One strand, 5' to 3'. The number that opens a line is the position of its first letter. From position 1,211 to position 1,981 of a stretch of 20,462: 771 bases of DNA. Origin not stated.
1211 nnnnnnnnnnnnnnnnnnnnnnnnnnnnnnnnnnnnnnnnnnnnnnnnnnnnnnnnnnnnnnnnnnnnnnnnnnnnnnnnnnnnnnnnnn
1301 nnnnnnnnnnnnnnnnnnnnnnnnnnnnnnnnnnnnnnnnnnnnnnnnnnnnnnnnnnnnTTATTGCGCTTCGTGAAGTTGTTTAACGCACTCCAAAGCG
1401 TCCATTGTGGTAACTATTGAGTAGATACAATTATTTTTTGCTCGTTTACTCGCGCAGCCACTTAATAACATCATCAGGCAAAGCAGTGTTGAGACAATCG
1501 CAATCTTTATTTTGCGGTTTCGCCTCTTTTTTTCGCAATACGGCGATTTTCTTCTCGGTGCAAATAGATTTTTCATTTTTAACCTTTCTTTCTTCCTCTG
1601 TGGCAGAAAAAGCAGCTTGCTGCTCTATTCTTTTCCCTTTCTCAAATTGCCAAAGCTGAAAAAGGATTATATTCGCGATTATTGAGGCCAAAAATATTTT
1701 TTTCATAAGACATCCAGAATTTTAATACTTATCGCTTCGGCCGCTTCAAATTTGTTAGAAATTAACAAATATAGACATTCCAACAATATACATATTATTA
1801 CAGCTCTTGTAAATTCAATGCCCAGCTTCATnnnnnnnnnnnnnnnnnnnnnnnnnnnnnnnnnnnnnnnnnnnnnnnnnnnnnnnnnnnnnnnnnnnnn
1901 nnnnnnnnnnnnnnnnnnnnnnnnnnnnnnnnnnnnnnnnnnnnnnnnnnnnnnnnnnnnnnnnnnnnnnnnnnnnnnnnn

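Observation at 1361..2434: Lysis cassette with overlapped spanins and an extra 42-aa membrane ORF: diderm host inferred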

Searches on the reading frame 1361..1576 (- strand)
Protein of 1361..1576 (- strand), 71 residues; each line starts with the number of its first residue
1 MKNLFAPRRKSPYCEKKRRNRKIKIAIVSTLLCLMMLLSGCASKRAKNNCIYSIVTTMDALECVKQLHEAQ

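Call 6: search_protein_families(library=pfam, proteins=[window:1361-1576:-], max_evalue=1)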
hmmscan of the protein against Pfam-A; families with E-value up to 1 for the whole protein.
window:1361-1576:- (71 aa): 4 families
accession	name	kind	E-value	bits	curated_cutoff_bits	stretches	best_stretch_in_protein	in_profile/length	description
PF04647.20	AgrB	-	0.007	16.2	23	1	9-57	128-176/185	Accessory gene regulator B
PF13978.11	DUF4223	-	0.084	13.2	27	1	22-53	4-34/54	Protein of unknown function (DUF4223)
PF04713.17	Pox_I5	-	0.09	13.3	25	1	21-44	4-27/75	Poxvirus protein I5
PF09716.15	ETRAMP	-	0.15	12.5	29.1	1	15-47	45-79/81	Malarial early transcribed membrane protein (ETRAMP)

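Call 7: search_protein_families(library=phrogs, proteins=[window:1361-1576:-], max_evalue=1)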
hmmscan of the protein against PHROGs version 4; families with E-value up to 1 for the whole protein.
window:1361-1576:- (71 aa): 9 families
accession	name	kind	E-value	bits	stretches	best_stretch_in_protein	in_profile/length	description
phrog_456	-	lysis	0.0001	22.9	1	20-47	5-32/102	Rz-like spanin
phrog_4306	-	lysis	0.0008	20.8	1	16-49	24-57/84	Rz-like spanin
phrog_2291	-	unknown function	0.028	15.2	1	28-56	5-33/81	-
phrog_3198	-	lysis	0.083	13.4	1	30-46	9-25/68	Rz-like spanin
phrog_3641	-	unknown function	0.11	13.8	1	21-49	5-32/69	-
phrog_2316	-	unknown function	0.15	12.8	1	22-48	3-29/191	-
phrog_30702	-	unknown function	0.19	13.2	1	14-50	16-52/115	-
phrog_17892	-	unknown function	0.27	12.5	1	24-50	4-29/108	-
phrog_29814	-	unknown function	0.42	11.9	1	30-64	3-38/78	-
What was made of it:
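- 1361..1576 (-): o-spanin candidate, 71 aa, in the +1 frame relative to the i-spanin with a 131-nt overlap. The signal has a long basic n-region, an h-region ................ and lipobox LSG|C41. The mature lipopeptide is 31 aa (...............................). Its +2 residue is Ala, not Asp. It has three Cys and no Pro. PHROG 456 and 4306 'Rz-like spanin' at E 1e-4 and 8e-4 (call 7).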

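Call 50: search_protein_families(library=ncbifam, proteins=[window:1361-1576:-], max_evalue=1)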
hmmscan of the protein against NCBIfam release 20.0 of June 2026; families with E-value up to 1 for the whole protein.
window:1361-1576:- (71 aa): 5 families
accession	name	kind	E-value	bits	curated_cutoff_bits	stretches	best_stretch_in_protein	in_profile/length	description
NF058595.1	invert_tail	domain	0.021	15.2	37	1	16-44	47-75/113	lipo-invert putative C-terminal anchoring domain-containing protein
NF041883.1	RNase_A_lipo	exception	0.021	14.8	200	1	22-52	3-34/168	RNase A-like domain-containing lipoprotein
NF038368.1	P2_Rz1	equivalog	0.032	14.4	27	1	26-49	4-26/85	Rz1-like lysis system protein LysC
NF033216.1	lipo_YgdI_YgdR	subfamily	0.18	11.7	42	1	24-45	2-23/71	YgdI/YgdR family lipoprotein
TIGR02887.1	spore_ger_x_C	subfamily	0.23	10.4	163.25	1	24-59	1-36/371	Ger(x)C family spore germination protein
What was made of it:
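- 1361..1576 (-): NCBIfam P2_Rz1/LysC at E 0.032, below cut-off (call 50).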

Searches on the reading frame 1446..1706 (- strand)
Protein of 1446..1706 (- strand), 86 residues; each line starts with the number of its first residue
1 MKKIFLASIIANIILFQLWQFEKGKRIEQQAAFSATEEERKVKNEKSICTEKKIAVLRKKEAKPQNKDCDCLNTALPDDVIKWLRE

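Call 6: search_protein_families(library=pfam, proteins=[window:1446-1706:-], max_evalue=1)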
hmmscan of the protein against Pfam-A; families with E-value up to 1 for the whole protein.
window:1446-1706:- (86 aa): 0 families

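Call 7: search_protein_families(library=phrogs, proteins=[window:1446-1706:-], max_evalue=1)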
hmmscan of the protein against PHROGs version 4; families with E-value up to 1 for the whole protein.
window:1446-1706:- (86 aa): 1 family
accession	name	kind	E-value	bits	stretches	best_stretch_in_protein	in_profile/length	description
phrog_3913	-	unknown function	0.02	16.1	1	5-85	11-81/89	-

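Call 9: find_encoding_contigs(protein=window:1446-1706:-, flank=10000, max_places=10)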
Protein window:1446-1706:- (86 aa): 24 contigs read that carry it; 10 places shown.
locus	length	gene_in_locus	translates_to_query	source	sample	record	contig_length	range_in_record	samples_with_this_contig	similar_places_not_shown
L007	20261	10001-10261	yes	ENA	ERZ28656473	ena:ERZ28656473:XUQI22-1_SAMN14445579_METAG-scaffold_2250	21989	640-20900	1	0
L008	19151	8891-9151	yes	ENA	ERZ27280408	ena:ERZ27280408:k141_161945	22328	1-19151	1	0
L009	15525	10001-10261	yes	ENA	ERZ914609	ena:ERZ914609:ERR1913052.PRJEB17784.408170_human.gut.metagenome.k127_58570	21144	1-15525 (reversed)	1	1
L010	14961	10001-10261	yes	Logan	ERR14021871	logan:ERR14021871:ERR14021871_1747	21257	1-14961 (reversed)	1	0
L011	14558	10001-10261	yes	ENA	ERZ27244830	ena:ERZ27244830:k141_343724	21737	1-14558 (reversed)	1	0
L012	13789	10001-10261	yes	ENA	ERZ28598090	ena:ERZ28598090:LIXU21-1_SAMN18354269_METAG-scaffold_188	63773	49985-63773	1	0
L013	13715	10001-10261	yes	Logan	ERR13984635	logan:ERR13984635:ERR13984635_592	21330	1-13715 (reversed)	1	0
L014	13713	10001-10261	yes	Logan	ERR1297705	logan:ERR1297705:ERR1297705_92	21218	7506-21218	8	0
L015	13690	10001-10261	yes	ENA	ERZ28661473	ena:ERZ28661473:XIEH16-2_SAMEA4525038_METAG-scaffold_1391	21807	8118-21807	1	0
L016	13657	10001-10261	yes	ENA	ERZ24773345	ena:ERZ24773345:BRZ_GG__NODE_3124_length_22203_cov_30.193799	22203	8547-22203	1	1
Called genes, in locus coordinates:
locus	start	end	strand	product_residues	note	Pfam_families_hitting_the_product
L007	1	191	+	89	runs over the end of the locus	-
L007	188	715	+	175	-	-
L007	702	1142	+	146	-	-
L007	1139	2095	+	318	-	-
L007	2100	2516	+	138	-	-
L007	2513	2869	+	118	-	-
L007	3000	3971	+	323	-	-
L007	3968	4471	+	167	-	-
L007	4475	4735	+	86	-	-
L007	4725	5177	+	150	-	-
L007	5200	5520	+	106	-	-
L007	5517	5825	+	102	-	-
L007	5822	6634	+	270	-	-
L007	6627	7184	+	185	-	-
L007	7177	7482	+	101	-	-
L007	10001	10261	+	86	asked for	-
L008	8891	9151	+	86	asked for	-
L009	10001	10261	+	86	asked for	-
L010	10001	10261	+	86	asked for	-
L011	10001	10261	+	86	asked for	-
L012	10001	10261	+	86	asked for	-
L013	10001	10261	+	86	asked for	-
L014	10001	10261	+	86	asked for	-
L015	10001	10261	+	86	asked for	-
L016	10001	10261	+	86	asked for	-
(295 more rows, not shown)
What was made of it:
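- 1446..1706 (-): i-spanin candidate, 86 aa. N-terminal TMD at about residues 3-21, then a charged periplasmic domain of about 65 aa with Cys48 and a CDC motif (68-70), ending in ............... The exact protein is present in 578 collection blocks (call 9).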

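Call 32: find_homologous_proteins(query=window:1446-1706:-, max_evalue=0.001)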
Query window:1446-1706:- (86 aa): 2 proteins with E <= 0.001 among 5 candidates.
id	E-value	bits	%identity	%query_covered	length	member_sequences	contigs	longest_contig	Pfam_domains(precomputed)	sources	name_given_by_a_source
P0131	3.4e-48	178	99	100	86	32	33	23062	-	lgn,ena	-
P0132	1.6e-27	113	98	70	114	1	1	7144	-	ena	-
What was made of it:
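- Its homologue search found only near-identical proteins (call 32).
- Tried and rejected: The i-spanin homologue search in 5.8 billion proteins returned only near-identical sequences (call 32).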

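Call 50: search_protein_families(library=ncbifam, proteins=[window:1446-1706:-], max_evalue=1)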
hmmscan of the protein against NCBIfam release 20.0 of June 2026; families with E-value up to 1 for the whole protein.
window:1446-1706:- (86 aa): 1 family
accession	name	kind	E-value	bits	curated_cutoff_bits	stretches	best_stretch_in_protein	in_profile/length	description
NF001211.0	PRK00179.1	equivalog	0.051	12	492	1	2-60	486-542/544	glucose-6-phosphate isomerase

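Call 52: predict_structure(protein=window:1446-1706:-)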
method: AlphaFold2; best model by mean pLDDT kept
length: 86 residues; sequences in the alignment: 1
mean_pLDDT: 62.1   pTM: 0.29
mean pLDDT of the five models: 62.1, 62.0, 60.5, 53.9, 52.3
residues with pLDDT >= 90: 11; 70-90: 14; 50-70: 38; < 50: 23
segments of 3 or more residues with pLDDT < 50: 43-46, 59-67
pLDDT, mean of each block of 10 residues (from residue 1): 79 91 63 52 49 50 46 60 71
secondary structure, 60 per line:
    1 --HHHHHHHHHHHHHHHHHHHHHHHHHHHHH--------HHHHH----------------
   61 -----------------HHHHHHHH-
elements in order: H3-31 H40-44 H78-85
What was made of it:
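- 1446..1706 (-): AF2 single-sequence helix 3-31, rest low confidence (call 52).
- On Two-component spanin (i-spanin/o-spanin; Rz/Rz1 functional class): AF2 helix 3-31 with pLDDT 79-91 in that part (call 52). Outside the TMD only short helices appear (40-44, 78-85), and the rest is low confidence (call 52).
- AF2 gives no confident helical periplasmic domain (call 52).
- Tried and rejected: AF2 on the i-spanin without an alignment was uninformative beyond the TMD (call 52).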

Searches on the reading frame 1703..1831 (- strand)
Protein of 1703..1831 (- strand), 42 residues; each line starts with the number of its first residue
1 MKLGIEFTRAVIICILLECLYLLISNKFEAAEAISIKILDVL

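Call 6: search_protein_families(library=pfam, proteins=[window:1703-1831:-], max_evalue=1)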
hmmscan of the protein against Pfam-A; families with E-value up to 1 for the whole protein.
window:1703-1831:- (42 aa): 0 families

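Call 7: search_protein_families(library=phrogs, proteins=[window:1703-1831:-], max_evalue=1)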
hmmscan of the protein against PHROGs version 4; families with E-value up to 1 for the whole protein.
window:1703-1831:- (42 aa): 0 families

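Call 50: search_protein_families(library=ncbifam, proteins=[window:1703-1831:-], max_evalue=1)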
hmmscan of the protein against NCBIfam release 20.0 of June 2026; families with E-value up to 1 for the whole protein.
window:1703-1831:- (42 aa): 0 families
